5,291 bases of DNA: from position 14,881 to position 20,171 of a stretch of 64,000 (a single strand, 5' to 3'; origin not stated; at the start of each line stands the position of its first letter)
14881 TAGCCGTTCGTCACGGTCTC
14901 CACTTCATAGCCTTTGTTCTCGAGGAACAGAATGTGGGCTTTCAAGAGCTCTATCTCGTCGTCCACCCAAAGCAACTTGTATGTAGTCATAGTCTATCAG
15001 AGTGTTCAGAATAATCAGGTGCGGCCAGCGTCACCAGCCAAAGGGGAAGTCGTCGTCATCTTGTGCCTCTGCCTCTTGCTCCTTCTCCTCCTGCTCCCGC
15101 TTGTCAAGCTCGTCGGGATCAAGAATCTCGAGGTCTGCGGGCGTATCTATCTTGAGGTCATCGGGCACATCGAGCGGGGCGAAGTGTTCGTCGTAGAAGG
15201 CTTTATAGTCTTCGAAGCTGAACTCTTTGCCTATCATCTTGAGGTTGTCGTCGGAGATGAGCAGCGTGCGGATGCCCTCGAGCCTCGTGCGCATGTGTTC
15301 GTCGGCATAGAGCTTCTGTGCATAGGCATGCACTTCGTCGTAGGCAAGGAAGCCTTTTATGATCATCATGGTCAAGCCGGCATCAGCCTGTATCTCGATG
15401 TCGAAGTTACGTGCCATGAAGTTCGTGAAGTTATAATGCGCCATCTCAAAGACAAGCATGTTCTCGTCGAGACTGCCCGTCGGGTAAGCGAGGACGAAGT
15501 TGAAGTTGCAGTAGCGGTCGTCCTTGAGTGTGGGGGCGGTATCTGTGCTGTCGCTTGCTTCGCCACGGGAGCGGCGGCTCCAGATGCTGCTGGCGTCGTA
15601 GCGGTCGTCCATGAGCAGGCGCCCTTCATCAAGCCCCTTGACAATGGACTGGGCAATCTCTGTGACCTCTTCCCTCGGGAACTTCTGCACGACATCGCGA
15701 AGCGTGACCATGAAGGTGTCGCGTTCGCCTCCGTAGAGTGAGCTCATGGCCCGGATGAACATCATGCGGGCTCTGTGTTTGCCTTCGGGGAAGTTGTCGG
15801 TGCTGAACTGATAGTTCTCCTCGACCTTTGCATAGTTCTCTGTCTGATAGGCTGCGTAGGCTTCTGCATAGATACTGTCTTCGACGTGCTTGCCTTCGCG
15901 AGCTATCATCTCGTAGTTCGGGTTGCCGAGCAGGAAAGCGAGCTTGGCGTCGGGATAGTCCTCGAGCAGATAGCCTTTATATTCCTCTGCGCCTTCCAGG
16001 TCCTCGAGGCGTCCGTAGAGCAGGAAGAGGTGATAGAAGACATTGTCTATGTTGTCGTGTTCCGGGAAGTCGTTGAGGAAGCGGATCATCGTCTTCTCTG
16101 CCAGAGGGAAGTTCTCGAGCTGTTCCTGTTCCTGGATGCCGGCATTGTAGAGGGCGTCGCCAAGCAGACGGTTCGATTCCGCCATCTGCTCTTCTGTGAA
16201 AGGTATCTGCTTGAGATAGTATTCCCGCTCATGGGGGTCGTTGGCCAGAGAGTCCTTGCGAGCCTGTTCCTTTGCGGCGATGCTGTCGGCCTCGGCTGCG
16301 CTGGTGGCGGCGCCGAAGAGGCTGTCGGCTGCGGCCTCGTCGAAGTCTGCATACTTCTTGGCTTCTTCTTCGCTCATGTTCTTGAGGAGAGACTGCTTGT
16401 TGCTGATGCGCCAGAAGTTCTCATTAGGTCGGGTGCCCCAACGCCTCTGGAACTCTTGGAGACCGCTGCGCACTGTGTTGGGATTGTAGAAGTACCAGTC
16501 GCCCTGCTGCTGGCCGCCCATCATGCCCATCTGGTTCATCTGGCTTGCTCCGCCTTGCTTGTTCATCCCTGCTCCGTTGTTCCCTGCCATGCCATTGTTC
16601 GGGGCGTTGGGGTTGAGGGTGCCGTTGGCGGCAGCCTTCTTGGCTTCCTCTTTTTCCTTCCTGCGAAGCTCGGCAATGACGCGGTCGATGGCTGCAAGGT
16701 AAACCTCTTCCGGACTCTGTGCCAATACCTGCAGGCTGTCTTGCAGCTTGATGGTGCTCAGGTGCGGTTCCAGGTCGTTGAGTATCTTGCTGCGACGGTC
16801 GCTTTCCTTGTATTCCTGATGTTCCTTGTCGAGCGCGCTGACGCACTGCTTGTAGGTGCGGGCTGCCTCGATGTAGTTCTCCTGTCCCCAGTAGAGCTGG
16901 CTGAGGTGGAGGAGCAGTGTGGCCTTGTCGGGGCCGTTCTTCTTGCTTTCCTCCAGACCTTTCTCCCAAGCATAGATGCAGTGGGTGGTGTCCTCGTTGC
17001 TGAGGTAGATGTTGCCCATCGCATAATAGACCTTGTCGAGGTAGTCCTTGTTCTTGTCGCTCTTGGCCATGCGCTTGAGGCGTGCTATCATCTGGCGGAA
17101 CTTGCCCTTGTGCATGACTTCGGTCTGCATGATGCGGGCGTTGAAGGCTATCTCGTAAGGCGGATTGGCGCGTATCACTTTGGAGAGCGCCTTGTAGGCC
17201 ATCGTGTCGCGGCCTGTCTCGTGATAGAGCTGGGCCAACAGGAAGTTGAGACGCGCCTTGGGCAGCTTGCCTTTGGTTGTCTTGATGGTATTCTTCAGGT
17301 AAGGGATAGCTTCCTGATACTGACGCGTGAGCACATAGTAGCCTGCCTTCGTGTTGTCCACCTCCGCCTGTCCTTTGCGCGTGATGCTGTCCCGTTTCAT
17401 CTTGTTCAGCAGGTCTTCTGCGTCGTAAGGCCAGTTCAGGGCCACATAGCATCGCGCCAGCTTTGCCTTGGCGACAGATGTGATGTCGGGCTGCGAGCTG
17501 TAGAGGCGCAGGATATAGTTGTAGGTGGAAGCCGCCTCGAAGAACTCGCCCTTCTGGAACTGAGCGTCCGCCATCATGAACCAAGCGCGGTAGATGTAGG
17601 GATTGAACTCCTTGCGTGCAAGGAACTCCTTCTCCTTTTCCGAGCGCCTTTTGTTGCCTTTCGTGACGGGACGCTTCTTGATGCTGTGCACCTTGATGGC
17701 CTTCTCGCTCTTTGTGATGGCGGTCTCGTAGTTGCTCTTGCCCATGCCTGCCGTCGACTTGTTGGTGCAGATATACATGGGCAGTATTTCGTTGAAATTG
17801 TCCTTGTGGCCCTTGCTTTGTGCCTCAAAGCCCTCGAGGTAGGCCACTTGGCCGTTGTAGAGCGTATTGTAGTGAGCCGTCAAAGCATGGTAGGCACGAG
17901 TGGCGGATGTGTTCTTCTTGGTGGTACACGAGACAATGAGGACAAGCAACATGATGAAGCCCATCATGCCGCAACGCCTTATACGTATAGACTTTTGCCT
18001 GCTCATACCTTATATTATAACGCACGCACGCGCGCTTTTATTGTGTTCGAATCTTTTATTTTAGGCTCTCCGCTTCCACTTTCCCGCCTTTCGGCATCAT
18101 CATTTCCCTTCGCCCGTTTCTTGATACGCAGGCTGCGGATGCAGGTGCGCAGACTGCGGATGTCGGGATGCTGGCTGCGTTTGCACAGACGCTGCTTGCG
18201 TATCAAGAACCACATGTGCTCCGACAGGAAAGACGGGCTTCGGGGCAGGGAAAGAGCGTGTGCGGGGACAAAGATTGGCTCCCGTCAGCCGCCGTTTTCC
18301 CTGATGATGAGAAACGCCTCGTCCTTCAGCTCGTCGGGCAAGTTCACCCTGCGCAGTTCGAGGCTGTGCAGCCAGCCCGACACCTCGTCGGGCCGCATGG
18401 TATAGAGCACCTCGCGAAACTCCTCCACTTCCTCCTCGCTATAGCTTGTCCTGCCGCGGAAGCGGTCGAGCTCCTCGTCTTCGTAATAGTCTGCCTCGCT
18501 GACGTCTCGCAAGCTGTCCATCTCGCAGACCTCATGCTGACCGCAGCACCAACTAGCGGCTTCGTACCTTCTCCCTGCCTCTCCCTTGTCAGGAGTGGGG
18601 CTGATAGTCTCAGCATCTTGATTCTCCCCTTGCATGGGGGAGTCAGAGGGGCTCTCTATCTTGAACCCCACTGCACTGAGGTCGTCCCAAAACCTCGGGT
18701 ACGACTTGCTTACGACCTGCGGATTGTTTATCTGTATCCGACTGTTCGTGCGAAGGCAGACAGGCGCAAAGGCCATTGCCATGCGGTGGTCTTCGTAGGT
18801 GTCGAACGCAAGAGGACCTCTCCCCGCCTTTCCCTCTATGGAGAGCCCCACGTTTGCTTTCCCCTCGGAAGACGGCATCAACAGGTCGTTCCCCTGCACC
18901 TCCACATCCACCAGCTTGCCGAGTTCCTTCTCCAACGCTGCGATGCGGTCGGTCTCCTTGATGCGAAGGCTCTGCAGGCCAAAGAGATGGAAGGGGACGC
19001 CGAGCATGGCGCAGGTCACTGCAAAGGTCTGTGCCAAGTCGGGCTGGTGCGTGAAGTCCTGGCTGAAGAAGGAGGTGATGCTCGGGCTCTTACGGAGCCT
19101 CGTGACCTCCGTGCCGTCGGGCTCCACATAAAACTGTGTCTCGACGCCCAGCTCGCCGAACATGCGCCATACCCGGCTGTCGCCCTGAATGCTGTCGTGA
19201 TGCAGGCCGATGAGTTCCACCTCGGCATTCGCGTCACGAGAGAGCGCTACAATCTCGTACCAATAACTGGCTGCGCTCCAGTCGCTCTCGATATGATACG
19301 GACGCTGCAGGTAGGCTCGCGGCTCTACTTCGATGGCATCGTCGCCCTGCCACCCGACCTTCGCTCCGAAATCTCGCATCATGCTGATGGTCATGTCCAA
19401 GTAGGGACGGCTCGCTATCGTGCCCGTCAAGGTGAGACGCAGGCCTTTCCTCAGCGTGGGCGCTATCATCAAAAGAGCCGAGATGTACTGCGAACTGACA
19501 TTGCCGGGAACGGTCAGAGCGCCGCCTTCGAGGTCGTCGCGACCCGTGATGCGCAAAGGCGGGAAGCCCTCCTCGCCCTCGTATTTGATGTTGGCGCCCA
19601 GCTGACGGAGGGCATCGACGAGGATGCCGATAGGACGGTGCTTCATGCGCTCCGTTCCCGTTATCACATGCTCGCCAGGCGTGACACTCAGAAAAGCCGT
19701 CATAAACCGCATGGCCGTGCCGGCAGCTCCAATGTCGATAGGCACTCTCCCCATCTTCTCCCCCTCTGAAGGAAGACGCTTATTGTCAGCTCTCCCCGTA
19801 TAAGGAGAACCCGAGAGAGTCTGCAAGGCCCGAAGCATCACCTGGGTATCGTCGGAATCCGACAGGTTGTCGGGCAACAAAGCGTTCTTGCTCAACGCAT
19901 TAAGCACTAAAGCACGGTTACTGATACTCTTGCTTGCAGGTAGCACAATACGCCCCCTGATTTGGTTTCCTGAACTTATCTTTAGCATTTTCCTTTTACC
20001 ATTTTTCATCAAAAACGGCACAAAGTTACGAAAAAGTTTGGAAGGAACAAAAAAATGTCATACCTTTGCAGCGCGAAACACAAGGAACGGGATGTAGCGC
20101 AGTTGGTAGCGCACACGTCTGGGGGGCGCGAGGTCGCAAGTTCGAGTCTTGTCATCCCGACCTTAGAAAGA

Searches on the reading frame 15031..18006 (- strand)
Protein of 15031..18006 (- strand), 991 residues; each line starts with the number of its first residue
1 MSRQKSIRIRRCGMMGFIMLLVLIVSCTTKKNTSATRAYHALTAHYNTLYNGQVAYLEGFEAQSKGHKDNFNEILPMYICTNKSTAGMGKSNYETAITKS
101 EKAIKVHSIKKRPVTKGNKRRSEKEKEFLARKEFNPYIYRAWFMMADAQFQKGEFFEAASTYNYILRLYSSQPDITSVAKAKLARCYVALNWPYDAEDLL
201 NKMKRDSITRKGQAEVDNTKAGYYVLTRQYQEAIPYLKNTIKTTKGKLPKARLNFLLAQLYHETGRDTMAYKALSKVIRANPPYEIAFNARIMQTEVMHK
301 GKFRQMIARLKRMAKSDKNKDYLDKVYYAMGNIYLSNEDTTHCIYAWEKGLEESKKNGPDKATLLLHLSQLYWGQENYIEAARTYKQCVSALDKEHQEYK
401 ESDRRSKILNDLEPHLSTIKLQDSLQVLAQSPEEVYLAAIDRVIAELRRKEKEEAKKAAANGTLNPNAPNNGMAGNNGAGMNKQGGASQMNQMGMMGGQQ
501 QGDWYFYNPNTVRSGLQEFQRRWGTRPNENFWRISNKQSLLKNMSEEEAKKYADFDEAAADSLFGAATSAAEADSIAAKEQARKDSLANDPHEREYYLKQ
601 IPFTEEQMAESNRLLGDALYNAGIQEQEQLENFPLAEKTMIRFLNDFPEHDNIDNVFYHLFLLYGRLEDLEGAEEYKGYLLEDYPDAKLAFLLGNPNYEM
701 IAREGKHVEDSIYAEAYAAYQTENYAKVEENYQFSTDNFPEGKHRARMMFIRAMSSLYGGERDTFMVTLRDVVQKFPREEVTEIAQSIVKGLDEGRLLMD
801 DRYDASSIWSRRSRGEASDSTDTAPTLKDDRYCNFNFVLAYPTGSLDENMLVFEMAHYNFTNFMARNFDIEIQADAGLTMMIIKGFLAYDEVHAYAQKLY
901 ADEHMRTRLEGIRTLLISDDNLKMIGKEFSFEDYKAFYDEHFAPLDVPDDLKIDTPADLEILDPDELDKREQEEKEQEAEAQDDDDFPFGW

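Call 25: search_protein_families(library=ncbifam, proteins=[window:15031-18006:-], max_evalue=0.00001)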
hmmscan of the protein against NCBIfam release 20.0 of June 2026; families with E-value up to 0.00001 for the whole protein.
window:15031-18006:- (991 aa): 5 families
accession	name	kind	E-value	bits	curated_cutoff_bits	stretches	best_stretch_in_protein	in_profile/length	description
NF052312.1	T9SS_PorW_SprE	equivalog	2.3e-198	661.2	250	1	20-788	1-716/716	type IX secretion system periplasmic lipoprotein PorW/SprE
TIGR02795.1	tol_pal_ybgF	equivalog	4.8e-14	53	90.1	0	708-786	38-116/119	tol-pal system protein YbgF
TIGR03302.1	OM_YfiO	subfamily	5.8e-08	32.5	81.4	0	129-179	60-110/239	outer membrane protein assembly factor BamD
NF040959.1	MamA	equivalog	2.1e-06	27.3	200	0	204-282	95-170/204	magnetosome protein MamA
NF052415.1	T3SS_chap_SctY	equivalog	4e-06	27.3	70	0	334-389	50-104/106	type III secretion apparatus assembly chaperone SctY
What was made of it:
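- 15031..18006 (-): Context: T9SS lipoprotein PorW/SprE. NF052312 scores 661 bits against a cutoff of 250 (call 25).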

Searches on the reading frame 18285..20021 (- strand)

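Call 25: search_protein_families(library=ncbifam, proteins=[window:18285-20021:-], max_evalue=0.00001)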
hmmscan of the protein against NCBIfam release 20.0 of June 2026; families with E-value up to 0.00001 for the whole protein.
window:18285-20021:- (578 aa): 5 families
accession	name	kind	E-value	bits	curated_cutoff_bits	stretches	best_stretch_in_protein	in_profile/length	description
TIGR01356.1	aroA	equivalog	1.3e-89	300.9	287.25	1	23-452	1-413/415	3-phosphoshikimate 1-carboxyvinyltransferase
NF008816.0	PRK11860.1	equivalog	1.8e-87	294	943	1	12-451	6-435/662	bifunctional 3-phosphoshikimate 1-carboxyvinyltransferase/cytidylate kinase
NF011381.1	PRK14806.1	equivalog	1e-40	139.7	902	1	9-456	300-731/733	bifunctional prephenate dehydrogenase/3-phosphoshikimate 1-carboxyvinyltransferase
NF006873.0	PRK09369.1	subfamily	7.5e-12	44.6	297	1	11-333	2-311/419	UDP-N-acetylglucosamine 1-carboxyvinyltransferase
TIGR01072.1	murA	equivalog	7.4e-07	28.3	392.7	1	11-334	2-312/416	UDP-N-acetylglucosamine 1-carboxyvinyltransferase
